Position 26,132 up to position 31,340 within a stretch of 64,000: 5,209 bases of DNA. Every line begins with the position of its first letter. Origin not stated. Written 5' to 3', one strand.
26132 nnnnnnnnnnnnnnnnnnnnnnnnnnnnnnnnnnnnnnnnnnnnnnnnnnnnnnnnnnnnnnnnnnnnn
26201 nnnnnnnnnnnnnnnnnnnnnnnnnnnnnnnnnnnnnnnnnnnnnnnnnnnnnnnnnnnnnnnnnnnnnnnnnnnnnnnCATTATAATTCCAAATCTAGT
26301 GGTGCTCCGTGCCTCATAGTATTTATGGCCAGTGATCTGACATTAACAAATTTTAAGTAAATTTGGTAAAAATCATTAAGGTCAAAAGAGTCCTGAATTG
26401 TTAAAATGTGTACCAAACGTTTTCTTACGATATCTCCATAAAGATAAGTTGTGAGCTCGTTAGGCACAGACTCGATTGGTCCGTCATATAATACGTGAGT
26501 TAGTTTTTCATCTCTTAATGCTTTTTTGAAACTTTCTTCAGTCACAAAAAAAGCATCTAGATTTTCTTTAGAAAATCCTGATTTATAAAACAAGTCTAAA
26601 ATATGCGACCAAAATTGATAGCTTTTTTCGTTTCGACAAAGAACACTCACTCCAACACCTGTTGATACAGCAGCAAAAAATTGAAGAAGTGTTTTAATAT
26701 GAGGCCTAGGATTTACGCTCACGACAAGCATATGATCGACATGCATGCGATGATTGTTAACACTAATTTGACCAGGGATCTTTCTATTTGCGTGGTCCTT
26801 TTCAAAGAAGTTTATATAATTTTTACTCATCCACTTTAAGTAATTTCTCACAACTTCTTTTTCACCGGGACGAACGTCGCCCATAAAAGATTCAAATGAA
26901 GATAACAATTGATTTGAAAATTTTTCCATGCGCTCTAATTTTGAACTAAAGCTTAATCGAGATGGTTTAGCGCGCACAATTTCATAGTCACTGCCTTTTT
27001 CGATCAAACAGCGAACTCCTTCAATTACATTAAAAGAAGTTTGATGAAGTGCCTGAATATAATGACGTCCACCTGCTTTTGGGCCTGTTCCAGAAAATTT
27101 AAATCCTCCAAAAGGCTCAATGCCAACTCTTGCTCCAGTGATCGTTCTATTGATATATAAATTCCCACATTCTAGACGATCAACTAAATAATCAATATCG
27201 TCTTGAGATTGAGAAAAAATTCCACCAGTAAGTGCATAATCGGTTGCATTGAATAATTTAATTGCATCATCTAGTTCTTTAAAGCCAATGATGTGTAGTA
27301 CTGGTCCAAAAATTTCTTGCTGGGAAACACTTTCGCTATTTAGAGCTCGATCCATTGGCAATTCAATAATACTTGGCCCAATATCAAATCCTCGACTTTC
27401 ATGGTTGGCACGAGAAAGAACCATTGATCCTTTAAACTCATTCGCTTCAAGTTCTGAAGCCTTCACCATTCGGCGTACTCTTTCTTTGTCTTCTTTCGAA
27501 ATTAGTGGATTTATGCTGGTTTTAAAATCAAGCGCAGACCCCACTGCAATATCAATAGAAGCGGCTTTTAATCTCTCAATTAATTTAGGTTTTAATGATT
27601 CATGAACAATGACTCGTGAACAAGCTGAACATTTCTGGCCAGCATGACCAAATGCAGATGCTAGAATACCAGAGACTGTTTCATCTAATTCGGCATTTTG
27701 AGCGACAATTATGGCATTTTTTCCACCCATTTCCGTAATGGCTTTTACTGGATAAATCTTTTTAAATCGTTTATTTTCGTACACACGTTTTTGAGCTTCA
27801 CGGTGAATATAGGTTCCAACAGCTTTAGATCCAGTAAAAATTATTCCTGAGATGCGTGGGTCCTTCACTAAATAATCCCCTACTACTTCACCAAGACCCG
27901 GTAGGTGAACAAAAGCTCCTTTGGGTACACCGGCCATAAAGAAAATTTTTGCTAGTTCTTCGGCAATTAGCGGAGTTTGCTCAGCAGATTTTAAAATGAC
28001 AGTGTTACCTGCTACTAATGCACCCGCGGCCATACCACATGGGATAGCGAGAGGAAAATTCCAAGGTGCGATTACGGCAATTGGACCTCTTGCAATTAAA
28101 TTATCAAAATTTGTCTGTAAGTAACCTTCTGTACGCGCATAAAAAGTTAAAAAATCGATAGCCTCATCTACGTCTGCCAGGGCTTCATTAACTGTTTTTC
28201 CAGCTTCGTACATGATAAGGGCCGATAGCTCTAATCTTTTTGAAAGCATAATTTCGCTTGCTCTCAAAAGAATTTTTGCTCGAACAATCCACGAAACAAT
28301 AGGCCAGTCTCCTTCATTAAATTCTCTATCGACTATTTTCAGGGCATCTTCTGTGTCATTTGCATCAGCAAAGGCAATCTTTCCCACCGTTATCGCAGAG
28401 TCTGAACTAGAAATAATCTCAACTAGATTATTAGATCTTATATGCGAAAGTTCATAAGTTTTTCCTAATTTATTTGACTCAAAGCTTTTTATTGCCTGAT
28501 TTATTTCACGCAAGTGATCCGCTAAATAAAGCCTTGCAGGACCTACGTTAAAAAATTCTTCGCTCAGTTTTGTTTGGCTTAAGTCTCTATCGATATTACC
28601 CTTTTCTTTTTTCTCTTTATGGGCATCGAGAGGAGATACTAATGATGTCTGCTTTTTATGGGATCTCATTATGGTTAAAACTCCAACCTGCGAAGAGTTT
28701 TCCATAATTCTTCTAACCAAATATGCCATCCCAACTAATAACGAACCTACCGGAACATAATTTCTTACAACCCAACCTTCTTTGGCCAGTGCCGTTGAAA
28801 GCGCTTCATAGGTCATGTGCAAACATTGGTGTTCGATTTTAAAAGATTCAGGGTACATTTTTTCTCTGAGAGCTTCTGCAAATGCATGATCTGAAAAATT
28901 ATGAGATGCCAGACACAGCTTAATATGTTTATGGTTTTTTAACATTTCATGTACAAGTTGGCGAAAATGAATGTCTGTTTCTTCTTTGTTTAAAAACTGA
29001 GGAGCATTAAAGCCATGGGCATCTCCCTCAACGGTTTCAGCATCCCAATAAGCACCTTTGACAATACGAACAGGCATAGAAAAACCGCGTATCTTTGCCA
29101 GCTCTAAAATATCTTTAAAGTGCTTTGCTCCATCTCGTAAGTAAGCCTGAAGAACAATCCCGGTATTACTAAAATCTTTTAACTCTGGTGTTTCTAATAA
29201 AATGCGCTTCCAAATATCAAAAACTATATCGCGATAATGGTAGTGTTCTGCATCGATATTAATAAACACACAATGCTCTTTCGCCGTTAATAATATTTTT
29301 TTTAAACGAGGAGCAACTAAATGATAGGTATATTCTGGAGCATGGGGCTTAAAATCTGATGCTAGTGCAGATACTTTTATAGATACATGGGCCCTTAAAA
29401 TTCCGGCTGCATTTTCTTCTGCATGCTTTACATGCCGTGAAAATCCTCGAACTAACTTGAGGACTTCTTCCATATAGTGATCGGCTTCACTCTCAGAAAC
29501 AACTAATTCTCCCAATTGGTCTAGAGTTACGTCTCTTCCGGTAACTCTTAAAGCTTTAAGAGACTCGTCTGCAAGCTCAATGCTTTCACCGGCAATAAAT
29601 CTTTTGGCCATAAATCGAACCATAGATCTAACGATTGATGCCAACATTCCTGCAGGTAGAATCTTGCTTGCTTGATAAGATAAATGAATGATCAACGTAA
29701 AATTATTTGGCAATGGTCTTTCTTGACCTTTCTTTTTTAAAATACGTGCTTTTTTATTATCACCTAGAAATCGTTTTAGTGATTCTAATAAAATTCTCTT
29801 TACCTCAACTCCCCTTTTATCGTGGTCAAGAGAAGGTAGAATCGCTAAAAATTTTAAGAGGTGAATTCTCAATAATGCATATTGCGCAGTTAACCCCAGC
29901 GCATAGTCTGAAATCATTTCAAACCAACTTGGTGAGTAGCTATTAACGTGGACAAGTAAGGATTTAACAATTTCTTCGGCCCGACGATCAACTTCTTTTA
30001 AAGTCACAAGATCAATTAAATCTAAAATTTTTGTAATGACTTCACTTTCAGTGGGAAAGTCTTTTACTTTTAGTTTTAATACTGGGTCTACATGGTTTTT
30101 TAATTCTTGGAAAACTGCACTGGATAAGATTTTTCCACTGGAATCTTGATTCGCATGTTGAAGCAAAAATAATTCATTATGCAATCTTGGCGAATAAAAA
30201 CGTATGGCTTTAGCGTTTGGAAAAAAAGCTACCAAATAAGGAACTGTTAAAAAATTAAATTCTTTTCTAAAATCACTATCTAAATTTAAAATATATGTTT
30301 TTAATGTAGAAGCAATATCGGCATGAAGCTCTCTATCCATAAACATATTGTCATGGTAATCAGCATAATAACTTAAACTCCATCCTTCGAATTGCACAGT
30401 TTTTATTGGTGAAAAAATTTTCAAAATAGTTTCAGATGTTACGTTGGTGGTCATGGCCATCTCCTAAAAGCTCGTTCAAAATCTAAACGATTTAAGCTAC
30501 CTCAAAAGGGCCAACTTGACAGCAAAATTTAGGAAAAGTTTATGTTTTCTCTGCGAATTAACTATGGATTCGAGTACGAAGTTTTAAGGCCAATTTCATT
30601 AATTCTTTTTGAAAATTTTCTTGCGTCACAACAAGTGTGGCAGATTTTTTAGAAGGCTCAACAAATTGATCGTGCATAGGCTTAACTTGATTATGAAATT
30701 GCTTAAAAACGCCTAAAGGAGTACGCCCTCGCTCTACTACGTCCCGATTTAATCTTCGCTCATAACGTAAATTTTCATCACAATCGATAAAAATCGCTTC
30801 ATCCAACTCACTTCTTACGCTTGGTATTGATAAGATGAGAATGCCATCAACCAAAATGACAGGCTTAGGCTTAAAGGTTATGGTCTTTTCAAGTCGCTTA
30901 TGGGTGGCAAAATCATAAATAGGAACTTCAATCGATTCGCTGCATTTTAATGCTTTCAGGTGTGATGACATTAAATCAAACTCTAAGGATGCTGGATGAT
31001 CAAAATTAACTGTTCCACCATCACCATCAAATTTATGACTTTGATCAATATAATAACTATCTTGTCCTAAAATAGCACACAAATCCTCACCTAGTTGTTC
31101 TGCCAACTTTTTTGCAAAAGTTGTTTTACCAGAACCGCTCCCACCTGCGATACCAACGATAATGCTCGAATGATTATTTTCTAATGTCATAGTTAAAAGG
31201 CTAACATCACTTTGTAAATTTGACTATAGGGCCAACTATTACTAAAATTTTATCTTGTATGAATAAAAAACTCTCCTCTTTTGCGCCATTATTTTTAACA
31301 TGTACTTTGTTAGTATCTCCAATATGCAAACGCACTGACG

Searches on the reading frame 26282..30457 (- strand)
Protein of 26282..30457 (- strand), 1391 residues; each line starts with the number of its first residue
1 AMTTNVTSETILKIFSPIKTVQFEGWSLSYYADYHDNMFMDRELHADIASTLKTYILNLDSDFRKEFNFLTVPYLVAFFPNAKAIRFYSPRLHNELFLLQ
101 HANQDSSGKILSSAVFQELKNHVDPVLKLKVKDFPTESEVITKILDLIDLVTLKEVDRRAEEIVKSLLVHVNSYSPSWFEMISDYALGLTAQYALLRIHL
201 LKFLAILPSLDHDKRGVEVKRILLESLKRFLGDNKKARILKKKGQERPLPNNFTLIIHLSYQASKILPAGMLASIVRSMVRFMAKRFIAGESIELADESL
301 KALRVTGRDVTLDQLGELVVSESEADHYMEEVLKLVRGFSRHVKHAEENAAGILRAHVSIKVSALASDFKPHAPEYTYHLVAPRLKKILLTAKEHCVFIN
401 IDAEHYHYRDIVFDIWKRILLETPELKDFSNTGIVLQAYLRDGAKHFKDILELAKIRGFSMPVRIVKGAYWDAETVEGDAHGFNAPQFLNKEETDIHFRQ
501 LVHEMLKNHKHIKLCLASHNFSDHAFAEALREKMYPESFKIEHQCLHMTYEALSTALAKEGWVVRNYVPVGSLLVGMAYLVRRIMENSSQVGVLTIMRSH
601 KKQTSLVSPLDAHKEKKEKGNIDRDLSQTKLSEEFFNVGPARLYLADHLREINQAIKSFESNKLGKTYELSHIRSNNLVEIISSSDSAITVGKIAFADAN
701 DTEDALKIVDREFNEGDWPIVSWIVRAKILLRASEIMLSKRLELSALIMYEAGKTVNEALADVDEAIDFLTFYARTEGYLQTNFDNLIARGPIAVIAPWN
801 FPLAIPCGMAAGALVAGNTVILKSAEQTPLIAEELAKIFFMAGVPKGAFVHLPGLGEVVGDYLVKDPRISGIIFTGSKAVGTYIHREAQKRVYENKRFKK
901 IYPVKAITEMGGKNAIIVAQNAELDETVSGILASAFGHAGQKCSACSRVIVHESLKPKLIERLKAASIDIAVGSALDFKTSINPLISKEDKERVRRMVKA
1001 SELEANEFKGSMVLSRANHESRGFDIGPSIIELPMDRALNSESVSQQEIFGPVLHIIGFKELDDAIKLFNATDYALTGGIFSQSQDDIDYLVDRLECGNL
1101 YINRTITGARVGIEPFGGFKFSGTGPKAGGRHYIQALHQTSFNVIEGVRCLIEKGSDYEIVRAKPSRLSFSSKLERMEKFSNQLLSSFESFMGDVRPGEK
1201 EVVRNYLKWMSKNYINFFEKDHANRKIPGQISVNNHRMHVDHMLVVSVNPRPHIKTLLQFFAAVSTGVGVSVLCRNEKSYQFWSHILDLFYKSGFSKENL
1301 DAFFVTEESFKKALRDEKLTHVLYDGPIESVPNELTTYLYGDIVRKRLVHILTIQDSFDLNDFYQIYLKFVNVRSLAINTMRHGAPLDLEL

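Call 94: search_protein_families(library=pfam, proteins=[window:26282-30457:-], max_evalue=0.0001)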
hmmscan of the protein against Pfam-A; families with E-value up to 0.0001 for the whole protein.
window:26282-30457:- (1391 aa): 2 families
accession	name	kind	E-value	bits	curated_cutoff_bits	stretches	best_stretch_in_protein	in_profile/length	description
PF00171.27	Aldedh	-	4.1e-111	372.2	23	1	680-1140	10-458/461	Aldehyde dehydrogenase family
PF01619.24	Pro_dh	-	3.3e-65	220.8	27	1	298-592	3-274/278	Proline dehydrogenase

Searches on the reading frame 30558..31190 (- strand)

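Call 70: search_protein_families(library=pfam, proteins=[window:30558-31190:-], max_evalue=0.001)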
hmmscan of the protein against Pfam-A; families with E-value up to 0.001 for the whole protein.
window:30558-31190:- (210 aa): 5 families
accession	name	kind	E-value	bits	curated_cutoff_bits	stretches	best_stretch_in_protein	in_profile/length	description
PF00485.24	PRK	-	1.1e-35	123.7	22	1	11-189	1-188/196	Phosphoribulokinase / Uridine kinase family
PF13238.12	AAA_18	-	6.5e-06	27.1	29.4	1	12-150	1-112/128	AAA domain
PF13207.12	AAA_17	-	1.3e-05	25.9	27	0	16-34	2-20/136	AAA domain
PF01121.26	CoaE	-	0.00015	21.9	27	0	10-31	1-22/180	Dephospho-CoA kinase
PF13671.12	AAA_33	-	0.00025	21.8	27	1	15-46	5-33/143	AAA domain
